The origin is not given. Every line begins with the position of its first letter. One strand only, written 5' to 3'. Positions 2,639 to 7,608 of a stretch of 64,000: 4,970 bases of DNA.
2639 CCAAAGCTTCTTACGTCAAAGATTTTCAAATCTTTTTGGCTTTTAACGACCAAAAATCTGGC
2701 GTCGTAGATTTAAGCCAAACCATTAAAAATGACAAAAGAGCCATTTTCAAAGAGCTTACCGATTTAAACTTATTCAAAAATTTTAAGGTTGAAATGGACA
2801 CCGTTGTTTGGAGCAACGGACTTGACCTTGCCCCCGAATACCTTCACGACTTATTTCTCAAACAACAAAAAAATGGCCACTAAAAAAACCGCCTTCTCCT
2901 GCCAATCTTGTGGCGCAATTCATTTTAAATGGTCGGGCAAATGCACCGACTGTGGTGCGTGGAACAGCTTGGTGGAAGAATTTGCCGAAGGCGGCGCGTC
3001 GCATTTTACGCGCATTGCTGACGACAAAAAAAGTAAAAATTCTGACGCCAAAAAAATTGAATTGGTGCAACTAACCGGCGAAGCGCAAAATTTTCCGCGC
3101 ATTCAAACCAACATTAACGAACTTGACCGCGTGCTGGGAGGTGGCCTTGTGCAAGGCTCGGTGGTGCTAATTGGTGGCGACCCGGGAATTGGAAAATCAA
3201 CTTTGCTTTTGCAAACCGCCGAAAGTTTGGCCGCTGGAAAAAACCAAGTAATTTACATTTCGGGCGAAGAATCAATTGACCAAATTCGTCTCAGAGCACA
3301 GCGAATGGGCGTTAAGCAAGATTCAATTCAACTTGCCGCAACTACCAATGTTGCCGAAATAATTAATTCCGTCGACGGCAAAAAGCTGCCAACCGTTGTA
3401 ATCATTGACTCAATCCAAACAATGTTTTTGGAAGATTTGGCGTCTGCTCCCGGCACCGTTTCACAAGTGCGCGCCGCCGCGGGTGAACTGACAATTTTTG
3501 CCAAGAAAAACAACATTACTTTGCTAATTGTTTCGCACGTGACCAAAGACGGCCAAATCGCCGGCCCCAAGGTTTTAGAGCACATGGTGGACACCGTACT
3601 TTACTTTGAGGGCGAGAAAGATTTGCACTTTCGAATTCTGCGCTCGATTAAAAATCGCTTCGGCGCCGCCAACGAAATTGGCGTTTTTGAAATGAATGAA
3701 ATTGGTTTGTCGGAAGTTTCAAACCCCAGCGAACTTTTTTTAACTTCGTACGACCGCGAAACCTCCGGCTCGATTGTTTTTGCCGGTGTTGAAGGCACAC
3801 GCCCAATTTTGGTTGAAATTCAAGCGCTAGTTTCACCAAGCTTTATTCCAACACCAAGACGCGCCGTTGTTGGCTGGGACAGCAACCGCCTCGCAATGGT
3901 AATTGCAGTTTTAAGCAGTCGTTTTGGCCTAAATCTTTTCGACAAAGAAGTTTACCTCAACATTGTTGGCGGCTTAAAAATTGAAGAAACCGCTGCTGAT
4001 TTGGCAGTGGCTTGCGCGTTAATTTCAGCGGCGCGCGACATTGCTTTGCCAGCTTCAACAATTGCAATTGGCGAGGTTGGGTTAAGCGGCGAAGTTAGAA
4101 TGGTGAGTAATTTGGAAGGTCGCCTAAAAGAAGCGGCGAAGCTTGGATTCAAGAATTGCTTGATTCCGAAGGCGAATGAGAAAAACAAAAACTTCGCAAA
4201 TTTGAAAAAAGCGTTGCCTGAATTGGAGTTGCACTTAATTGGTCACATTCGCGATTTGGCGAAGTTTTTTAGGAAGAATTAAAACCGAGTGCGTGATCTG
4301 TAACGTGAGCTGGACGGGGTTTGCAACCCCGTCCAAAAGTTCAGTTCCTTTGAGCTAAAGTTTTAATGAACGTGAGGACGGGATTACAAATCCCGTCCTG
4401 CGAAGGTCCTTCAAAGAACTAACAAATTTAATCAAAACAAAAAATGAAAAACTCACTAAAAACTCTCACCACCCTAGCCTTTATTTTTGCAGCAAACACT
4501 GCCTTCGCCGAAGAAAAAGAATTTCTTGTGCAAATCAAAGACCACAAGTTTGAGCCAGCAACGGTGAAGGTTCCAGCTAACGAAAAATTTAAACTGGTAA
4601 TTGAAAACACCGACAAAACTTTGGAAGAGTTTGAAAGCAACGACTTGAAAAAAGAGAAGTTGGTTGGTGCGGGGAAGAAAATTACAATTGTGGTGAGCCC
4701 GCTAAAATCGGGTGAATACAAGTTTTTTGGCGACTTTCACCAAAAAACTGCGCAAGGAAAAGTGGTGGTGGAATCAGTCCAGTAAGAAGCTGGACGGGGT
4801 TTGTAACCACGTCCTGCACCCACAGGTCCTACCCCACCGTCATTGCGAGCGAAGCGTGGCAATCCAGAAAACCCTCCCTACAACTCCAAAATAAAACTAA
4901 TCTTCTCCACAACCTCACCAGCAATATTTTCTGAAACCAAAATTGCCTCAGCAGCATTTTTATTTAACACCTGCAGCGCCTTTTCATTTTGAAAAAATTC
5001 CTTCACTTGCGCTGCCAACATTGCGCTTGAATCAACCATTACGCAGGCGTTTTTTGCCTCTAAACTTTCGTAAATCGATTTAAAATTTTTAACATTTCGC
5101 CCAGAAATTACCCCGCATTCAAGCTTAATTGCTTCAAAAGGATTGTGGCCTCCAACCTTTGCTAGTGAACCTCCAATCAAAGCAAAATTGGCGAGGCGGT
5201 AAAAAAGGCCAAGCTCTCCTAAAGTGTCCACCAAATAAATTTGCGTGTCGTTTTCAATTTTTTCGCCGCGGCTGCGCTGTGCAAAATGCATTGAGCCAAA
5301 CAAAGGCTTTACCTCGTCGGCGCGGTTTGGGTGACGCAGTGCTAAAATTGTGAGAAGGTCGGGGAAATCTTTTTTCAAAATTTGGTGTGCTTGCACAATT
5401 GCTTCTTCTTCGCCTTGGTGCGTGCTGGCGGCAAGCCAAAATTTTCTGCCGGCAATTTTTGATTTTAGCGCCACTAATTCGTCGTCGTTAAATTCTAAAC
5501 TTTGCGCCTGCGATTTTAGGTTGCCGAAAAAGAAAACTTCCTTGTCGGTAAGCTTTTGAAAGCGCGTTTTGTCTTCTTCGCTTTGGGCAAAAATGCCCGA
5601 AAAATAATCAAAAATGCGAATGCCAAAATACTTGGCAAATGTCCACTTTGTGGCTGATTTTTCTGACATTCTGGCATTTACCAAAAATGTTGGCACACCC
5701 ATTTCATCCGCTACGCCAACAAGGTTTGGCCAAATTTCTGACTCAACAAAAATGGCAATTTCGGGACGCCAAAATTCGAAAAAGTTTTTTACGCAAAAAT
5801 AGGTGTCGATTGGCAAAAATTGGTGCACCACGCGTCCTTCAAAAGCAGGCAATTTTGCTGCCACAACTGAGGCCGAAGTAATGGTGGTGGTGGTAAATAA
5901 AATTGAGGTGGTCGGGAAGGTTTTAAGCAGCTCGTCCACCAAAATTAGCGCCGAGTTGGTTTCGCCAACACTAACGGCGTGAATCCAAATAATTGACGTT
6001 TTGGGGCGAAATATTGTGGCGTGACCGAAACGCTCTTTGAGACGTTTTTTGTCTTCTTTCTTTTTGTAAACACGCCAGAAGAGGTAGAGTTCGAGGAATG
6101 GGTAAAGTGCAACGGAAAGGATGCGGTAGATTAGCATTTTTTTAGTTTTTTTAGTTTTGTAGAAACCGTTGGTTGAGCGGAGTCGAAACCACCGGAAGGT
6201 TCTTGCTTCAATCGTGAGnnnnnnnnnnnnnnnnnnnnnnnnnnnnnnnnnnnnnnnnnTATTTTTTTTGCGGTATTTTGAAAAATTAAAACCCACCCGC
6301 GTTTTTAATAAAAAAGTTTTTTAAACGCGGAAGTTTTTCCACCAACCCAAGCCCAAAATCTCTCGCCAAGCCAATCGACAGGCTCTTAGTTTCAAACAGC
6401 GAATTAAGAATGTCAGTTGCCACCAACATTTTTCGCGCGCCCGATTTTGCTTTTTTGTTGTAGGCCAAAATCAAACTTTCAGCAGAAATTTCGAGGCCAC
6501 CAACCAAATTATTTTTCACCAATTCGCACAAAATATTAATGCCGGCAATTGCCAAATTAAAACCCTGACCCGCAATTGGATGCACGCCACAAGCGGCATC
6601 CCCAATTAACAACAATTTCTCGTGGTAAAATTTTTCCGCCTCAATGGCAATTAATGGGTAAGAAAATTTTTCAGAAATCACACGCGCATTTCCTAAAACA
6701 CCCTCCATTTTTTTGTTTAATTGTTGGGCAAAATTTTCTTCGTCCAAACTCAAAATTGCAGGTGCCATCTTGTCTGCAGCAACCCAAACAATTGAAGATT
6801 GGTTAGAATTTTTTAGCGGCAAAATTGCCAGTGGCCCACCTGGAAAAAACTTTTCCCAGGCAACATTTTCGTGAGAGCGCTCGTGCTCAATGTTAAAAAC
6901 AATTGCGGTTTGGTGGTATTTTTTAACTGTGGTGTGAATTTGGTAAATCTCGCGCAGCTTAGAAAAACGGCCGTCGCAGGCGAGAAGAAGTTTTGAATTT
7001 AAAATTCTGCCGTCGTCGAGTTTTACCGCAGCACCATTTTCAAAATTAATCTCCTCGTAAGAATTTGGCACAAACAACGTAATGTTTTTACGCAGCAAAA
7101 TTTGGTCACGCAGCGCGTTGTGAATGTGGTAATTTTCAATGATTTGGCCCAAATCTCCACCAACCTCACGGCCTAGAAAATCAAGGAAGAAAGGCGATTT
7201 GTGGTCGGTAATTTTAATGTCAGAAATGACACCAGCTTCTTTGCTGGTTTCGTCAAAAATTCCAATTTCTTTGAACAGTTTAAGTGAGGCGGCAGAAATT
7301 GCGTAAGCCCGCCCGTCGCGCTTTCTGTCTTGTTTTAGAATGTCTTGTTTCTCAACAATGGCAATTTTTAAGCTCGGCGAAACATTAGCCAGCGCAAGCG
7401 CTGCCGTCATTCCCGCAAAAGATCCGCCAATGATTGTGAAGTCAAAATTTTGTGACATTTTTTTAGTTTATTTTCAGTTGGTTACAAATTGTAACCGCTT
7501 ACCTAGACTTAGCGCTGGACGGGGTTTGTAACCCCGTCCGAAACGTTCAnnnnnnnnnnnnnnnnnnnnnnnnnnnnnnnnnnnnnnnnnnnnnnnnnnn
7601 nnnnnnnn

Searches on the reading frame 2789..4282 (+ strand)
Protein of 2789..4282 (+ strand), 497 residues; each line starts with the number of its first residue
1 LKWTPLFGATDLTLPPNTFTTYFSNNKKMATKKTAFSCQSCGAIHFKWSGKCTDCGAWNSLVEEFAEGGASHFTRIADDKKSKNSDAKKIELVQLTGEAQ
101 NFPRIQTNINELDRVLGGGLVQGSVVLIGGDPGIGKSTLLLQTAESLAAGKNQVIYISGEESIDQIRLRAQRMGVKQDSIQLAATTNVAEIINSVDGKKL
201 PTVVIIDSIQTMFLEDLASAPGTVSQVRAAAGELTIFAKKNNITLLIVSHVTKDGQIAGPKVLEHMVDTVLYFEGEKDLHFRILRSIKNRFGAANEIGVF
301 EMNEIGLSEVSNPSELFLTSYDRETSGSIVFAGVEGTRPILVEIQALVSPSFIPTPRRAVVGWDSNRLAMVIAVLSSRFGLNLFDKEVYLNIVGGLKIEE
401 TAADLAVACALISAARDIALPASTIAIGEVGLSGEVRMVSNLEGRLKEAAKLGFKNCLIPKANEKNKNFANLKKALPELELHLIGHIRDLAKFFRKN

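Call 46: search_protein_families(library=pfam, proteins=[window:2789-4282:+], max_evalue=0.001)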
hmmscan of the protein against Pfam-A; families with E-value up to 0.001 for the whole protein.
window:2789-4282:+ (497 aa): 14 families
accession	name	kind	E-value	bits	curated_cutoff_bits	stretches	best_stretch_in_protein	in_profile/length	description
PF06745.19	ATPase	-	2.6e-17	63.4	26.6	1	105-181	1-78/231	KaiC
PF13481.12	AAA_25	-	7.8e-17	62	27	1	103-256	13-195/195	AAA domain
PF13541.12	ChlI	-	5.9e-10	39.5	27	1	379-463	36-121/121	Subunit ChlI of Mg-chelatase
PF18073.7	Zn_ribbon_LapB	-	2.9e-09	36.9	25.7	1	36-63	1-28/28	Rubredoxin metal binding domain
PF03796.21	DnaB_C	-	3.5e-09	36.9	27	1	105-233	2-123/255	DnaB-like helicase C terminal domain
PF05362.19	Lon_C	-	3.7e-06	27.1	21.1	1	402-491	111-199/205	Lon protease (S16) C-terminal proteolytic domain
PF13191.12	AAA_16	-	3.1e-05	25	32.6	1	112-166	12-73/167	AAA ATPase domain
PF25199.1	nSTAND_NTPase5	-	4.1e-05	23.9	34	1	123-166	41-85/145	Novel STAND NTPase 5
PF20720.3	nSTAND3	-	0.00017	21.8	27.2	1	123-166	17-60/155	Novel STAND NTPase 3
PF01637.24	ATPase_2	-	0.00021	21.6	33.2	1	109-211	8-121/225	ATPase domain predominantly from Archaea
PF00004.35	AAA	-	0.00022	22.1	21.2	1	126-219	1-74/131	ATPase family associated with various cellular activities (AAA)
PF07088.17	GvpD_P-loop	-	0.00023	21.6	24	0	123-280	10-179/189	GvpD gas vesicle protein, P-loop domain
PF13173.12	AAA_14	-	0.00065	20.2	27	0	124-211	3-73/129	AAA domain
PF09848.15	SLFN-g3_helicase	-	0.00096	18.9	24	0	124-207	2-86/354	Schlafen group 3, DNA/RNA helicase domain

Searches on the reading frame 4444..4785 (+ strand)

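Call 46: search_protein_families(library=pfam, proteins=[window:4444-4785:+], max_evalue=0.001)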
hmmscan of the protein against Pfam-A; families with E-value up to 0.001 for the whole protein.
window:4444-4785:+ (113 aa): 2 families
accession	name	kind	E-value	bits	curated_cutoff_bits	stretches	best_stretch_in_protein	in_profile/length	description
PF13473.12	Cupredoxin_1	-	1.1e-32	112.6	27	1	9-109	5-104/104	Cupredoxin-like domain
PF00127.26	Copper-bind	-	0.00027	21.7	21.2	0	51-110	43-99/99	Copper binding proteins, plastocyanin/azurin family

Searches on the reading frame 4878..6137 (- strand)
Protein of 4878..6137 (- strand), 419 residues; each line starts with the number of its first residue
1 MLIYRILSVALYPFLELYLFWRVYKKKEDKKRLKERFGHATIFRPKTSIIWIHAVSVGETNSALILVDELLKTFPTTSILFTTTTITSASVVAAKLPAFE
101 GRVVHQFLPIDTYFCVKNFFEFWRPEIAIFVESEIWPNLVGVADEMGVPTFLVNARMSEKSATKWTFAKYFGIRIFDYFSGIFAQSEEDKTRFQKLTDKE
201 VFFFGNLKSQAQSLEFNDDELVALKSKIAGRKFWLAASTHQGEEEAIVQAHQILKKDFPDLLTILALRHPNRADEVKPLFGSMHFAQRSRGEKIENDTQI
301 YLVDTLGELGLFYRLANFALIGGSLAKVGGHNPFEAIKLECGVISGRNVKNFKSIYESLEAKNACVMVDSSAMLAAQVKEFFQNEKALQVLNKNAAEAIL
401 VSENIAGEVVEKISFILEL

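Call 46: search_protein_families(library=pfam, proteins=[window:4878-6137:-], max_evalue=0.001)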
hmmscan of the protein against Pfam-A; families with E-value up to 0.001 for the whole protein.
window:4878-6137:- (419 aa): 1 family
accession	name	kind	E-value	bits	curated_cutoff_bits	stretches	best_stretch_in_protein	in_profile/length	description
PF04413.22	Glycos_transf_N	-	5.3e-55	186.2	23.9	1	31-209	1-177/179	3-Deoxy-D-manno-octulosonic-acid transferase (kdotransferase)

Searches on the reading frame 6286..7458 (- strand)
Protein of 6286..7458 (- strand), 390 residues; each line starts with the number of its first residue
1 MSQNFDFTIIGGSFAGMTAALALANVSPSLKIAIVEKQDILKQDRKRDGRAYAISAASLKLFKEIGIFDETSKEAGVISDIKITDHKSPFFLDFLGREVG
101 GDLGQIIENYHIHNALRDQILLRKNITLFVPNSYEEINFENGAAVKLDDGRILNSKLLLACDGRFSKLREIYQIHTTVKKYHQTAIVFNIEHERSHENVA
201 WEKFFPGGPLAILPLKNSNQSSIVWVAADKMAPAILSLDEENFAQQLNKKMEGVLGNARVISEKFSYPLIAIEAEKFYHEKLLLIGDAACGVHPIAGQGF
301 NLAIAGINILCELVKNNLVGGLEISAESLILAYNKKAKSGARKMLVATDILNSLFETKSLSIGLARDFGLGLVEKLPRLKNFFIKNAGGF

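Call 46: search_protein_families(library=pfam, proteins=[window:6286-7458:-], max_evalue=0.001)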
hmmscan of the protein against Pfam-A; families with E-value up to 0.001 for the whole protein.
window:6286-7458:- (390 aa): 4 families
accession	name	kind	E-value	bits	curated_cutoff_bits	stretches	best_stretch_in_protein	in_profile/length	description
PF01494.25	FAD_binding_3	-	2e-18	67.2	22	1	8-345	5-346/349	FAD binding domain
PF04820.20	Trp_halogenase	-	5.2e-07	29.3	21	0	143-318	192-358/458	Tryptophan halogenase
PF08491.16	SE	-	6.3e-06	25.9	20.1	1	156-325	3-177/276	Squalene epoxidase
PF07992.20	Pyr_redox_2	-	0.00011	22.2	26.1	0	6-38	2-32/291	Pyridine nucleotide-disulphide oxidoreductase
